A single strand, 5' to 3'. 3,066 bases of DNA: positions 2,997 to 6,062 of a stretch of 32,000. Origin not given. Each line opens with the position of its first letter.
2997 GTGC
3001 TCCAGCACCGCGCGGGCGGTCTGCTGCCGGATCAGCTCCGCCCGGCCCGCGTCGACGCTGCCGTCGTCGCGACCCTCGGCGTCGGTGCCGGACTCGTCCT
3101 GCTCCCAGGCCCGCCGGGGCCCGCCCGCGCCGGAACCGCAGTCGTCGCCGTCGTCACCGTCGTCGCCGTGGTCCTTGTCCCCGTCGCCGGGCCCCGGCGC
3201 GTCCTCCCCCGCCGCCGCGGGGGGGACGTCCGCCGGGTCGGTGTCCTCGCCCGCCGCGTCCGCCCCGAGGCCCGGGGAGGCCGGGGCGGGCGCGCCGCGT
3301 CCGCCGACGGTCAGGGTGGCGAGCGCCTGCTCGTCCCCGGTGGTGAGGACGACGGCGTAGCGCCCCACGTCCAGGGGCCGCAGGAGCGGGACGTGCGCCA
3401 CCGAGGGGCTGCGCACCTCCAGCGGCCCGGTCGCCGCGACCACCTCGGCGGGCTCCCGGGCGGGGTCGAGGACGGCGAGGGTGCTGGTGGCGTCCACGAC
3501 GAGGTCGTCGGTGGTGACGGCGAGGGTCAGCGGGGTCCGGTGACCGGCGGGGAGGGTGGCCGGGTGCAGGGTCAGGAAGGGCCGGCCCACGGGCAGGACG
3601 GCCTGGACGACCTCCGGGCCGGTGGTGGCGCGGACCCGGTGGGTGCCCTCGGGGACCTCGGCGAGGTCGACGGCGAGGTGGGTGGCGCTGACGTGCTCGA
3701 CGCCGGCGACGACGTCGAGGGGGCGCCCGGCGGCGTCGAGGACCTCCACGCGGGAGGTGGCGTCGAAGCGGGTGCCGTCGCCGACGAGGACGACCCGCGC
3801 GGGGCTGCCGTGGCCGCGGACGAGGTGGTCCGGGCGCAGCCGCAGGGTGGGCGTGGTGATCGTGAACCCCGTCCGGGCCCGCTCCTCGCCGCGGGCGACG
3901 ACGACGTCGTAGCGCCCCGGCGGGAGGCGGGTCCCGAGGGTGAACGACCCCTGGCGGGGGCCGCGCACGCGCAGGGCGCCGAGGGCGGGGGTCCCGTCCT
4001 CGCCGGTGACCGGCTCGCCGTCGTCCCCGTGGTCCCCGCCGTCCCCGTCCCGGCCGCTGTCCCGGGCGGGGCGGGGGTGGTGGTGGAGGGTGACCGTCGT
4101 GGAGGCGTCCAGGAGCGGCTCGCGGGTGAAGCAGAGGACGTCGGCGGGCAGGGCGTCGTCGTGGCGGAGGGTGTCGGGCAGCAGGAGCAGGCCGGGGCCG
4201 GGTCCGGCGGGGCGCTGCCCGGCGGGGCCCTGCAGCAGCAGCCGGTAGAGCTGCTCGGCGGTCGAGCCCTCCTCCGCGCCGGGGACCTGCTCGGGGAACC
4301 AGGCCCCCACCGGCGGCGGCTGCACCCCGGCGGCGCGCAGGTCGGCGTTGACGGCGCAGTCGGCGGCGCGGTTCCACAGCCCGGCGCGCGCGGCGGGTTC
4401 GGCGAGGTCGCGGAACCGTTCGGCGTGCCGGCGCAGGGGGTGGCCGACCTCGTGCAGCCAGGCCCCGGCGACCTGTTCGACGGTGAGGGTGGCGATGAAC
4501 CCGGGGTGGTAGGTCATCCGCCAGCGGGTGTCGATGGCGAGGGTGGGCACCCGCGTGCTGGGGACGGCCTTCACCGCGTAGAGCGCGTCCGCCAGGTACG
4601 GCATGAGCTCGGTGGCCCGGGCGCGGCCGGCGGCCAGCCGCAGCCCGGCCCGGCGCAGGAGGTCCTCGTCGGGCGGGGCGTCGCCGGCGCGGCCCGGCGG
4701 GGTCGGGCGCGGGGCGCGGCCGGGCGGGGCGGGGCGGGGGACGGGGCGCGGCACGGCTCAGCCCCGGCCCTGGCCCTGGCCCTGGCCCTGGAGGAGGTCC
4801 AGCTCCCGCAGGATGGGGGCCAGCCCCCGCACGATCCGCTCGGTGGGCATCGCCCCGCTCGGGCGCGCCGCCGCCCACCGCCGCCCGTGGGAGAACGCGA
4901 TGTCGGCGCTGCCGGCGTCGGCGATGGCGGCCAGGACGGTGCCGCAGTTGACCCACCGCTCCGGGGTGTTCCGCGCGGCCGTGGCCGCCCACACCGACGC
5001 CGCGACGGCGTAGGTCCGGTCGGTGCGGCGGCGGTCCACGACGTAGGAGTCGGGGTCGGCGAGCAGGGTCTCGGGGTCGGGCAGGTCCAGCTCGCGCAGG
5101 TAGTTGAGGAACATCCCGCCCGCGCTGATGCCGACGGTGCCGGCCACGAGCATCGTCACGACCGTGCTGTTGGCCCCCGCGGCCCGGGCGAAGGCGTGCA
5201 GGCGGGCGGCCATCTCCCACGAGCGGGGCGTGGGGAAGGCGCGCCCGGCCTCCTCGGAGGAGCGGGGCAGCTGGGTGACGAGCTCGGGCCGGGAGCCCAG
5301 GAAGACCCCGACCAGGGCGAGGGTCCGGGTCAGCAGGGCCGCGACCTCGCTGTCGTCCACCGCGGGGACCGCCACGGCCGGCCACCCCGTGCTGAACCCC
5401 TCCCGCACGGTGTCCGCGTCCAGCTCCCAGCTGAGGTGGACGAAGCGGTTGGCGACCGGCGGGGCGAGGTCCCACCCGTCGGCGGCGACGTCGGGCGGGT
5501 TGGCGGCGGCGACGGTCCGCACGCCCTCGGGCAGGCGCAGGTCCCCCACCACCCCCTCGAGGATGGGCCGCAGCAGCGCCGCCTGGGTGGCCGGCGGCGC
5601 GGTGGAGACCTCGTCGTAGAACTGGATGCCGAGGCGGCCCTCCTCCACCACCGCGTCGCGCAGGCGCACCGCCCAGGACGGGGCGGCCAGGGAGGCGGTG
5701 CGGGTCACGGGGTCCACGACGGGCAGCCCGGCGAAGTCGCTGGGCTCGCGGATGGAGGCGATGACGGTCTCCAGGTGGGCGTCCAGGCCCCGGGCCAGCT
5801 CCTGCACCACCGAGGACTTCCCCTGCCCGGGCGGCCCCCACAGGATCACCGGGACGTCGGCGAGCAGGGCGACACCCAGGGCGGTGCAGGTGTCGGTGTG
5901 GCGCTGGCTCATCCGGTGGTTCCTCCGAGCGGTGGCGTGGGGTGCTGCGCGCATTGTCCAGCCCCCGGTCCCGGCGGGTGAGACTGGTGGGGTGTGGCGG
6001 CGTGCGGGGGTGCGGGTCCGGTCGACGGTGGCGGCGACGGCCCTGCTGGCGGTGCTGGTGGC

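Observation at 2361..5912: MoxR-class AAA+ ATPase translationally coupled to a VWA/HExxH-peptidase protein with a ~360-aa beta-rich insert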

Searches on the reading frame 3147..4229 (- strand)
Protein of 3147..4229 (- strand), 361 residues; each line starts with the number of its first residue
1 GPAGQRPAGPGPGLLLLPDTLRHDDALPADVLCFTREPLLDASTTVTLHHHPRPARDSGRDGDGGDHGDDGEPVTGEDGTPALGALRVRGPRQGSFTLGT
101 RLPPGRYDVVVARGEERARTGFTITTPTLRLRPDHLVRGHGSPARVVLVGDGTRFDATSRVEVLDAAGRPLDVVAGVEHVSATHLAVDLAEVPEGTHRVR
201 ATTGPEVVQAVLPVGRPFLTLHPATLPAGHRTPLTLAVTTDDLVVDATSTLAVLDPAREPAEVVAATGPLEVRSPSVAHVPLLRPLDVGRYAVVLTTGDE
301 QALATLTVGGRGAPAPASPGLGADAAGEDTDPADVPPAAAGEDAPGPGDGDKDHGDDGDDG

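Call 17: search_protein_families(library=pfam, proteins=[window:3147-4229:-], max_evalue=10)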
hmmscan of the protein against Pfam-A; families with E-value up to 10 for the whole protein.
seq(361 aa): 0 families

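Call 18: find_homologous_proteins(query=window:3300-4193:-, max_evalue=0.001)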
Query seq(298 aa): 8000 candidates shared short words with the query, none scored E <= 0.001.

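Call 38: search_solved_structures(query=A2, max_evalue=10)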
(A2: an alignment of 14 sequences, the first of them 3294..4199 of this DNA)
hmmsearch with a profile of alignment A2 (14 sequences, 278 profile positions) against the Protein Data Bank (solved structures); distinct sequences matched with E-value up to 10: 6.
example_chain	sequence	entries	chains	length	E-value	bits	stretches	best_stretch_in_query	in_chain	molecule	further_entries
6e57_A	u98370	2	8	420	0.027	17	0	138-168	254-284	surface glycan binding protein B | Mixed-linkage glucan utilization locus (MLGUL) SGBP-B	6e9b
4nkp_A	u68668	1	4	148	0.091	15.3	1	22-85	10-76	putative extracellular heme-binding protein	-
1djq_A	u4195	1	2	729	1.1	11.8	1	106-168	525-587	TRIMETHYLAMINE DEHYDROGENASE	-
1djn_A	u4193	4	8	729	1.1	11.8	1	106-168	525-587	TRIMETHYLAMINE DEHYDROGENASE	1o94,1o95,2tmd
2kgx_B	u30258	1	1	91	1.6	11.2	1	139-175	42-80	MKIAA1027 protein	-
2h7d_A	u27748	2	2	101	2.1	10.9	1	140-175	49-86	Talin-1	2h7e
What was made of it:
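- On IPT/TIG or other Pfam Ig-like sequence families: The PDB profile search gives nothing below E 0.027 (call 38).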

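Call 44: predict_structure(alignment_id=A2)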
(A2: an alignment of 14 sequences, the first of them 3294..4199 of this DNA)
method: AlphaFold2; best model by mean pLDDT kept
length: 302 residues; sequences in the alignment: 14
mean_pLDDT: 89.1   pTM: 0.72
mean pLDDT of the five models: 89.1, 88.8, 88.4, 88.0, 87.3
residues with pLDDT >= 90: 203; 70-90: 73; 50-70: 18; < 50: 8
segments of 3 or more residues with pLDDT < 50: none
pLDDT, mean of each block of 10 residues (from residue 1): 86 89 95 94 55 53 84 95 96 89 93 89 90 92 94 94 97 97 93 93 89 90 94 93 83 92 97 92 93 89 50
secondary structure, 60 per line:
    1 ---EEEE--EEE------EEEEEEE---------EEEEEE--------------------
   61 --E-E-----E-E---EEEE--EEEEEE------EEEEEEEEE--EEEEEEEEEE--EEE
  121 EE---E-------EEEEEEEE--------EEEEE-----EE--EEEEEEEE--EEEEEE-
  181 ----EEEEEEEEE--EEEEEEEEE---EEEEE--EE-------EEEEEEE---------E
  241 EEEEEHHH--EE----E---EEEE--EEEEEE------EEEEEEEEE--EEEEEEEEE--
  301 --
elements in order: E4-7 E10-12 E19-25 E35-40 E77-80 E83-88 E95-103 E106-115 E118-122 E134-141 E150-154 E164-171 E174-179 E185-193 E196-204 E208-212 E224-230 E240-245 E261-264 E267-272 E279-287 E290-298
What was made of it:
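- On Ig-like beta-sandwich fold (the insert): pLDDT 89.1 and pTM 0.72 (call 44).
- Insert-only AlphaFold model: pLDDT 89.1, pTM 0.72, three 7-strand sandwiches (call 44).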

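Call 46: fold_search(model_id=the predicted structure, library=pdb)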
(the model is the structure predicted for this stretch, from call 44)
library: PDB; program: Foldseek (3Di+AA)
matches with E <= 10: 1943; with E <= 0.001: 441
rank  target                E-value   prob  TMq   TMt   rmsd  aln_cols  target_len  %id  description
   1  3b43                  5.4e-10  1.00  0.22  0.13  27.1       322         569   10  I-band fragment I65-I70 from titin (released 2008-01-22)
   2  1qz1                  6.3e-10  1.00  0.24  0.25  24.0       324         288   11  Crystal Structure of the Ig 1-2-3 fragment of NCAM (released 2003-11-04)
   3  7y6o                  1.4e-09  1.00  0.22  0.23  24.4       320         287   10  Crystal structure of sDscam Ig1-3 domains, isoform alpha25 (released 2023-05-24)
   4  2rjm                  2.6e-09  1.00  0.23  0.24  28.3       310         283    9  3Ig structure of titin domains I67-I69 E-to-A mutated variant (released 2008-01-22)
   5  2wim_A                3.6e-09  1.00  0.25  0.27  26.1       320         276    9  Crystal structure of NCAM2 IG1-3 (released 2010-08-25)
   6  2rik                  4.0e-09  1.00  0.24  0.25  28.2       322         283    8  I-band fragment I67-I69 from titin (released 2008-01-22)
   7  7ok5_A                4.5e-09  1.00  0.18  0.11  23.6       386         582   11  Crystal structure of mouse neurofascin 155 immunoglobulin domains (released 2022-12-14)
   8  5jde_B                5.2e-09  1.00  0.31  0.34  24.9       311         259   14  Crystal structure of I9-I11 tandem from titin (P1) (released 2016-09-14)
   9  7ahs_A                5.4e-09  1.00  0.28  0.30  26.6       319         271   12  titin-N2A Ig81-Ig83 (released 2021-03-24)
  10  5uv6_A                5.4e-09  1.00  0.22  0.24  26.8       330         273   12  Crystal structure of human Opioid Binding Protein/Cell Adhesion Molecule Like (OPCML) (released 2018-03-21)
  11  5jde_A                6.0e-09  1.00  0.30  0.33  25.1       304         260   12  Crystal structure of I9-I11 tandem from titin (P1) (released 2016-09-14)
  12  7ok5_B                7.7e-09  1.00  0.18  0.11  22.8       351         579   10  Crystal structure of mouse neurofascin 155 immunoglobulin domains (released 2022-12-14)
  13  6efz_A                8.6e-09  1.00  0.24  0.25  27.9       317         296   10  Crystal Structure of DIP-Theta Ig1-3 (released 2018-11-28)
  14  5jdd                  9.0e-09  1.00  0.31  0.34  25.4       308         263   13  Crystal structure of I9-I11 tandem from titin (P212121) (released 2016-09-14)
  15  3kld_A                9.0e-09  1.00  0.25  0.21  14.3       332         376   11  PTPRG CNTN4 complex (released 2009-12-22)
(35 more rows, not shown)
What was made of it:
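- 3300..3584 (-): Ig-like repeat 3, residues 391-485. With repeats 1 and 2 it matches tandem Ig structures such as titin I65-70 (5e-10) and NCAM Ig1-3 (6e-10) (call 46).
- On Ig-like beta-sandwich fold (the insert): Titin, NCAM and Dscam tandems match at E 5e-10 to 1e-9 with probability 1.00 (call 46).
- Closest known: Tandem Ig-like domains. Same: The fold and the beads-on-a-string arrangement of three domains are shared (Foldseek E 5e-10 to 1e-7, call 46).
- Foldseek finds 441 PDB matches at E<=0.001, led by tandem Ig domains (call 46).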

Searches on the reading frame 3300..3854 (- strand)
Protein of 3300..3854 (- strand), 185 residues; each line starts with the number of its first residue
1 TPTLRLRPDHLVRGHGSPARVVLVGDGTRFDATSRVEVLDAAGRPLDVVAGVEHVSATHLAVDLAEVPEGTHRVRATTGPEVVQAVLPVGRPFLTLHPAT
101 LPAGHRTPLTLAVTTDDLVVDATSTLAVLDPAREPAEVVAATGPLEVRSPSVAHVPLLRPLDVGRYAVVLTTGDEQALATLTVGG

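Call 83: find_related_loci(query=window:3300-3854:-, collection=metagenome_contigs, flank=3000)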
Query window:3300-3854:- (185 aa) in metagenome_contigs; peptide patterns used: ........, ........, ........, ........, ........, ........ (x = any residue, [..] = any of these).
600 stretches matched a pattern, but none encodes a relative of the query by tblastn (E <= 1e-3).
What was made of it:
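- Tried and rejected: The metagenome scan with repeats 2-3 found nothing (call 83).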

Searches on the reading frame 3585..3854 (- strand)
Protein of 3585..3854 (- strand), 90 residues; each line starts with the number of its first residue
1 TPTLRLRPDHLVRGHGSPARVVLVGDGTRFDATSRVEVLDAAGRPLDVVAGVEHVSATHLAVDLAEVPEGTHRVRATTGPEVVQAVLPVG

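Call 17: search_protein_families(library=pfam, proteins=[window:3585-3854:-], max_evalue=10)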
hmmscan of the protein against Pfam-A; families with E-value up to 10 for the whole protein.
seq(90 aa): 0 families

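Call 66: find_homologous_proteins(query=A3, max_evalue=0.001)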
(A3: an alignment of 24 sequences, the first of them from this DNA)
Query A3 (24 sequences): 3549 candidates shared short words with the query, none scored E <= 0.001.
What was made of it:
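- Tried and rejected: find_homologous_proteins with the insert alone (call 18) and with a 24-sequence repeat profile (call 66) returned no hits.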

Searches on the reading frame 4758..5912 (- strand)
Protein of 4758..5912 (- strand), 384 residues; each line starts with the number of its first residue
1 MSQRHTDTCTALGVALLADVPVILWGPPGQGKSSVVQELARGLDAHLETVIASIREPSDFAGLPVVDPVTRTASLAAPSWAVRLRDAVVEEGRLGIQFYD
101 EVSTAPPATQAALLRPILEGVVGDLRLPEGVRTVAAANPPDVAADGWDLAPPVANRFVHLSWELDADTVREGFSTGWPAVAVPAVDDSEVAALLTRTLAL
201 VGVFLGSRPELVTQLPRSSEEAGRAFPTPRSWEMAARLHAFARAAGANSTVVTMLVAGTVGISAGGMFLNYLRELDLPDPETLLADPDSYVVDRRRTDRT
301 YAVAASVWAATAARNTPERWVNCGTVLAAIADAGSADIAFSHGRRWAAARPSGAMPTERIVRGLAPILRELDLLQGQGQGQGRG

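Call 7: search_protein_families(library=pfam, proteins=[window:4758-5912:-], max_evalue=0.1)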
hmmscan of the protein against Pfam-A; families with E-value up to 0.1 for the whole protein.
window:4758-5912:- (384 aa): 11 families
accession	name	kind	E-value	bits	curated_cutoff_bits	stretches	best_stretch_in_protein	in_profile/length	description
PF07728.20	AAA_5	-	1.2e-06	29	22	1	21-157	1-139/139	AAA domain (dynein-related subfamily)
PF20030.5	bpMoxR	-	8.4e-05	22.2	27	1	11-62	23-75/205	MoxR domain in the MoxR-vWA-beta-propeller ternary systems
PF07726.17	AAA_3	-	0.00037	20.8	27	1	22-141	2-114/131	ATPase family associated with various cellular activities (AAA)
PF13191.12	AAA_16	-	0.0011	19.9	32.6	1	22-63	27-64/167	AAA ATPase domain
PF00004.35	AAA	-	0.0019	19.1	21.2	1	22-50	1-29/131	ATPase family associated with various cellular activities (AAA)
PF00158.32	Sigma54_activat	-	0.0021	18.2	20.2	0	85-122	85-122/168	Sigma-54 interaction domain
PF00910.28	RNA_helicase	-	0.0058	17.5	21.5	1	22-48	1-27/105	RNA helicase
PF13401.12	AAA_22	-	0.011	16.5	27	1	22-57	8-44/130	AAA domain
PF05673.19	DUF815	-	0.026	14.1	23.8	1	22-46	56-80/249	Protein of unknown function (DUF815)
PF12775.13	AAA_7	-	0.046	13.7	25.8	1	16-45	30-59/181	P-loop containing dynein motor region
PF13671.12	AAA_33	-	0.1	13.4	27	0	22-44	2-24/143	AAA domain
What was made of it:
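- On MoxR proper (AAA_3, PF07726): 20.8 bits against 27 (call 7).
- Closest known: AAA+/VWA chaperone pairs: BchI-BchD. Different: The ATPase does not reach Pfam's threshold for AAA_3 (MoxR proper) (call 7).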

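Call 8: search_protein_families(library=ncbifam, proteins=[window:4758-5912:-], max_evalue=0.1)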
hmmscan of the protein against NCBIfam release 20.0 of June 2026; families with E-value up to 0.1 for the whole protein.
window:4758-5912:- (384 aa): 6 families
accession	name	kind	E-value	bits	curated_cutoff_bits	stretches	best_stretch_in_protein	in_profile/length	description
NF003229.0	PRK04195.1-5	equivalog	0.038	12.7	280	1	22-47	47-72/413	replication factor C large subunit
TIGR00635.1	ruvB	equivalog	0.047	12.7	299.05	1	22-63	33-75/305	Holliday junction branch migration DNA helicase RuvB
NF038308.1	RNA_repair_RtcR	equivalog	0.054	12.3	650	0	83-119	268-304/530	RNA repair transcriptional activator RtcR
NF010335.0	PRK13764.1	equivalog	0.062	11.8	340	1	22-75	266-315/613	ATPase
NF058535.1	antiphage_EruA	equivalog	0.064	11.3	1000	1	16-55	21-60/1318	NACHT domain-containing antiphage protein EruA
NF042959.1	IteA_antiphage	equivalog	0.093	11.9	510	0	4-50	112-156/367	anti-phage ATPase IteA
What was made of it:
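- NCBIfam antiphage models match only at E>0.05 (call 8).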

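Call 12: search_protein_families(library=padloc, proteins=[window:4758-5912:-], max_evalue=0.01)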
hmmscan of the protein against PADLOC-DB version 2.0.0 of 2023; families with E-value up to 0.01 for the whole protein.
window:4758-5912:- (384 aa): 0 families

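Call 40: search_solved_structures(query=window:4758-5912:-, max_evalue=1, show_alignments=1)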
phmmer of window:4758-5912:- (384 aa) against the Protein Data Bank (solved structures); distinct sequences matched with E-value up to 1: 12.
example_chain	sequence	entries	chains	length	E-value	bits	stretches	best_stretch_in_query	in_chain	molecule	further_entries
6i27_A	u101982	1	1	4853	0.00013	24.3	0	10-138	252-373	Midasin,Midasin,Midasin,Midasin,Midasin,Midasin,Midasin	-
6i26_A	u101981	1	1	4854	0.00013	24.3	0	10-138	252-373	Midasin,Midasin,Midasin,Midasin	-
6hyp_A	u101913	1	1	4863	0.00013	24.3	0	10-138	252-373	Midasin,Midasin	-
5jcs_s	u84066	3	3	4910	0.00014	24.3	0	10-138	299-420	Midasin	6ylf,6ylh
3pvs_A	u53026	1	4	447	0.088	15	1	22-52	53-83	Replication-associated recombination protein A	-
1um8_A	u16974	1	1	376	0.17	14.1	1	19-104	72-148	ATP-dependent Clp protease ATP-binding subunit clpX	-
6or5_A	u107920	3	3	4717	0.18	14.1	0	15-47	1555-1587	Midasin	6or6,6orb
9qhd_A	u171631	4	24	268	0.22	13.7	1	6-52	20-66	Nitric oxide reductase NorQ protein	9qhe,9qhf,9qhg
5eqt_A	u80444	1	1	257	0.61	12.3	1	21-143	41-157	Proteasome-activating nucleotidase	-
7w42_A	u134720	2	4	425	0.65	12.2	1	22-78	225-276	Uncharacterized ATPase YjoB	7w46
8amz_L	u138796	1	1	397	0.67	12.1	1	20-53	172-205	AAA domain-containing protein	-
1yv9_A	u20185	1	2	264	0.86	11.8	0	257-352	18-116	hydrolase, haloacid dehalogenase family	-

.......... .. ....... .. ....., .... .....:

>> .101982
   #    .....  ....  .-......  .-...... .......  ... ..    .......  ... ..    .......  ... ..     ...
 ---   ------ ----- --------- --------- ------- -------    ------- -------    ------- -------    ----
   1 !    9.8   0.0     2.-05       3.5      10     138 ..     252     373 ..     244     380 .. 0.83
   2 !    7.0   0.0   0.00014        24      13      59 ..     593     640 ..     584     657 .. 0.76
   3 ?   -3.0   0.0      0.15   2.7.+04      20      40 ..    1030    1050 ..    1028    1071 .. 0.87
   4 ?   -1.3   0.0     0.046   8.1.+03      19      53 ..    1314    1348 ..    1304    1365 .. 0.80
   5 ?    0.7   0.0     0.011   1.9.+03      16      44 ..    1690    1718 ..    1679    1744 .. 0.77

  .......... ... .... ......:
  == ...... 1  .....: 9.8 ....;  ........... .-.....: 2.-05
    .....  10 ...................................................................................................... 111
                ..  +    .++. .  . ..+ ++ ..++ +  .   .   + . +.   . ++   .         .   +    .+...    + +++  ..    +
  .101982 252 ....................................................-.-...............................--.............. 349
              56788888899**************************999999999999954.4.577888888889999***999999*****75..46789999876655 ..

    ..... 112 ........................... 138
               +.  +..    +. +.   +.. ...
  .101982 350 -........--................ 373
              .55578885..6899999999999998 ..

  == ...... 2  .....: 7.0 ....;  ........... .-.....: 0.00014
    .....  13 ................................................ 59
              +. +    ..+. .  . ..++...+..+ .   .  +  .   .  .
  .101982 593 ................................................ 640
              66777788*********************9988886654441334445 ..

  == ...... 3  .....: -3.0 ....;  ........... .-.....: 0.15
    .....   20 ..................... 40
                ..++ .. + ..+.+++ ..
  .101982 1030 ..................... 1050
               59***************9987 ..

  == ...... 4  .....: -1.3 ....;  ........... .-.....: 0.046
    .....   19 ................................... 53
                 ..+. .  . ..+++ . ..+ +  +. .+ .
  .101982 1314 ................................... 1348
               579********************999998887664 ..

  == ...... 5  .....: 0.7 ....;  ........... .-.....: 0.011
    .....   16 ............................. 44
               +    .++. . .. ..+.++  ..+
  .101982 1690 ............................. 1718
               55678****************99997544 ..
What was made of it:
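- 4758..5912 (-): AAA_5-type AAA+ ATPase, 384 aa. Walker A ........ is at 5814-5837, Walker B FYDE at 5610-5621, and the sensor-1-like AAAN at 5499-5510. A conserved C-terminal domain extends to about residue 315. The closest solved sequences are Midasin AAA modules at E 1e-4 (call 40).
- Closest known: AAA+/VWA chaperone pairs: BchI-BchD. Same: The ATPase weakly matches Midasin AAA modules and NorQ (call 40).
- NorQ appears among the weak ATPase matches (call 40).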

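Call 51: search_protein_families(library=phrogs, proteins=[window:4758-5912:-], max_evalue=0.001)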
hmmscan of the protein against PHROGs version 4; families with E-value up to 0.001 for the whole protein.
window:4758-5912:- (384 aa): 2 families
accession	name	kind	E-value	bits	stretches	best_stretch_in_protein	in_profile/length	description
phrog_1297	-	other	6.4e-39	135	1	10-315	16-302/356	ATPase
phrog_16335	-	other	1e-07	32.4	1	20-171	28-176/267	ATPase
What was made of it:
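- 4758..5912 (-): PF07728 scores 29 bits against a cut-off of 22 (call 7). phrog_1297 'ATPase' matches at E 6e-39 over residues 10-315 (call 51).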
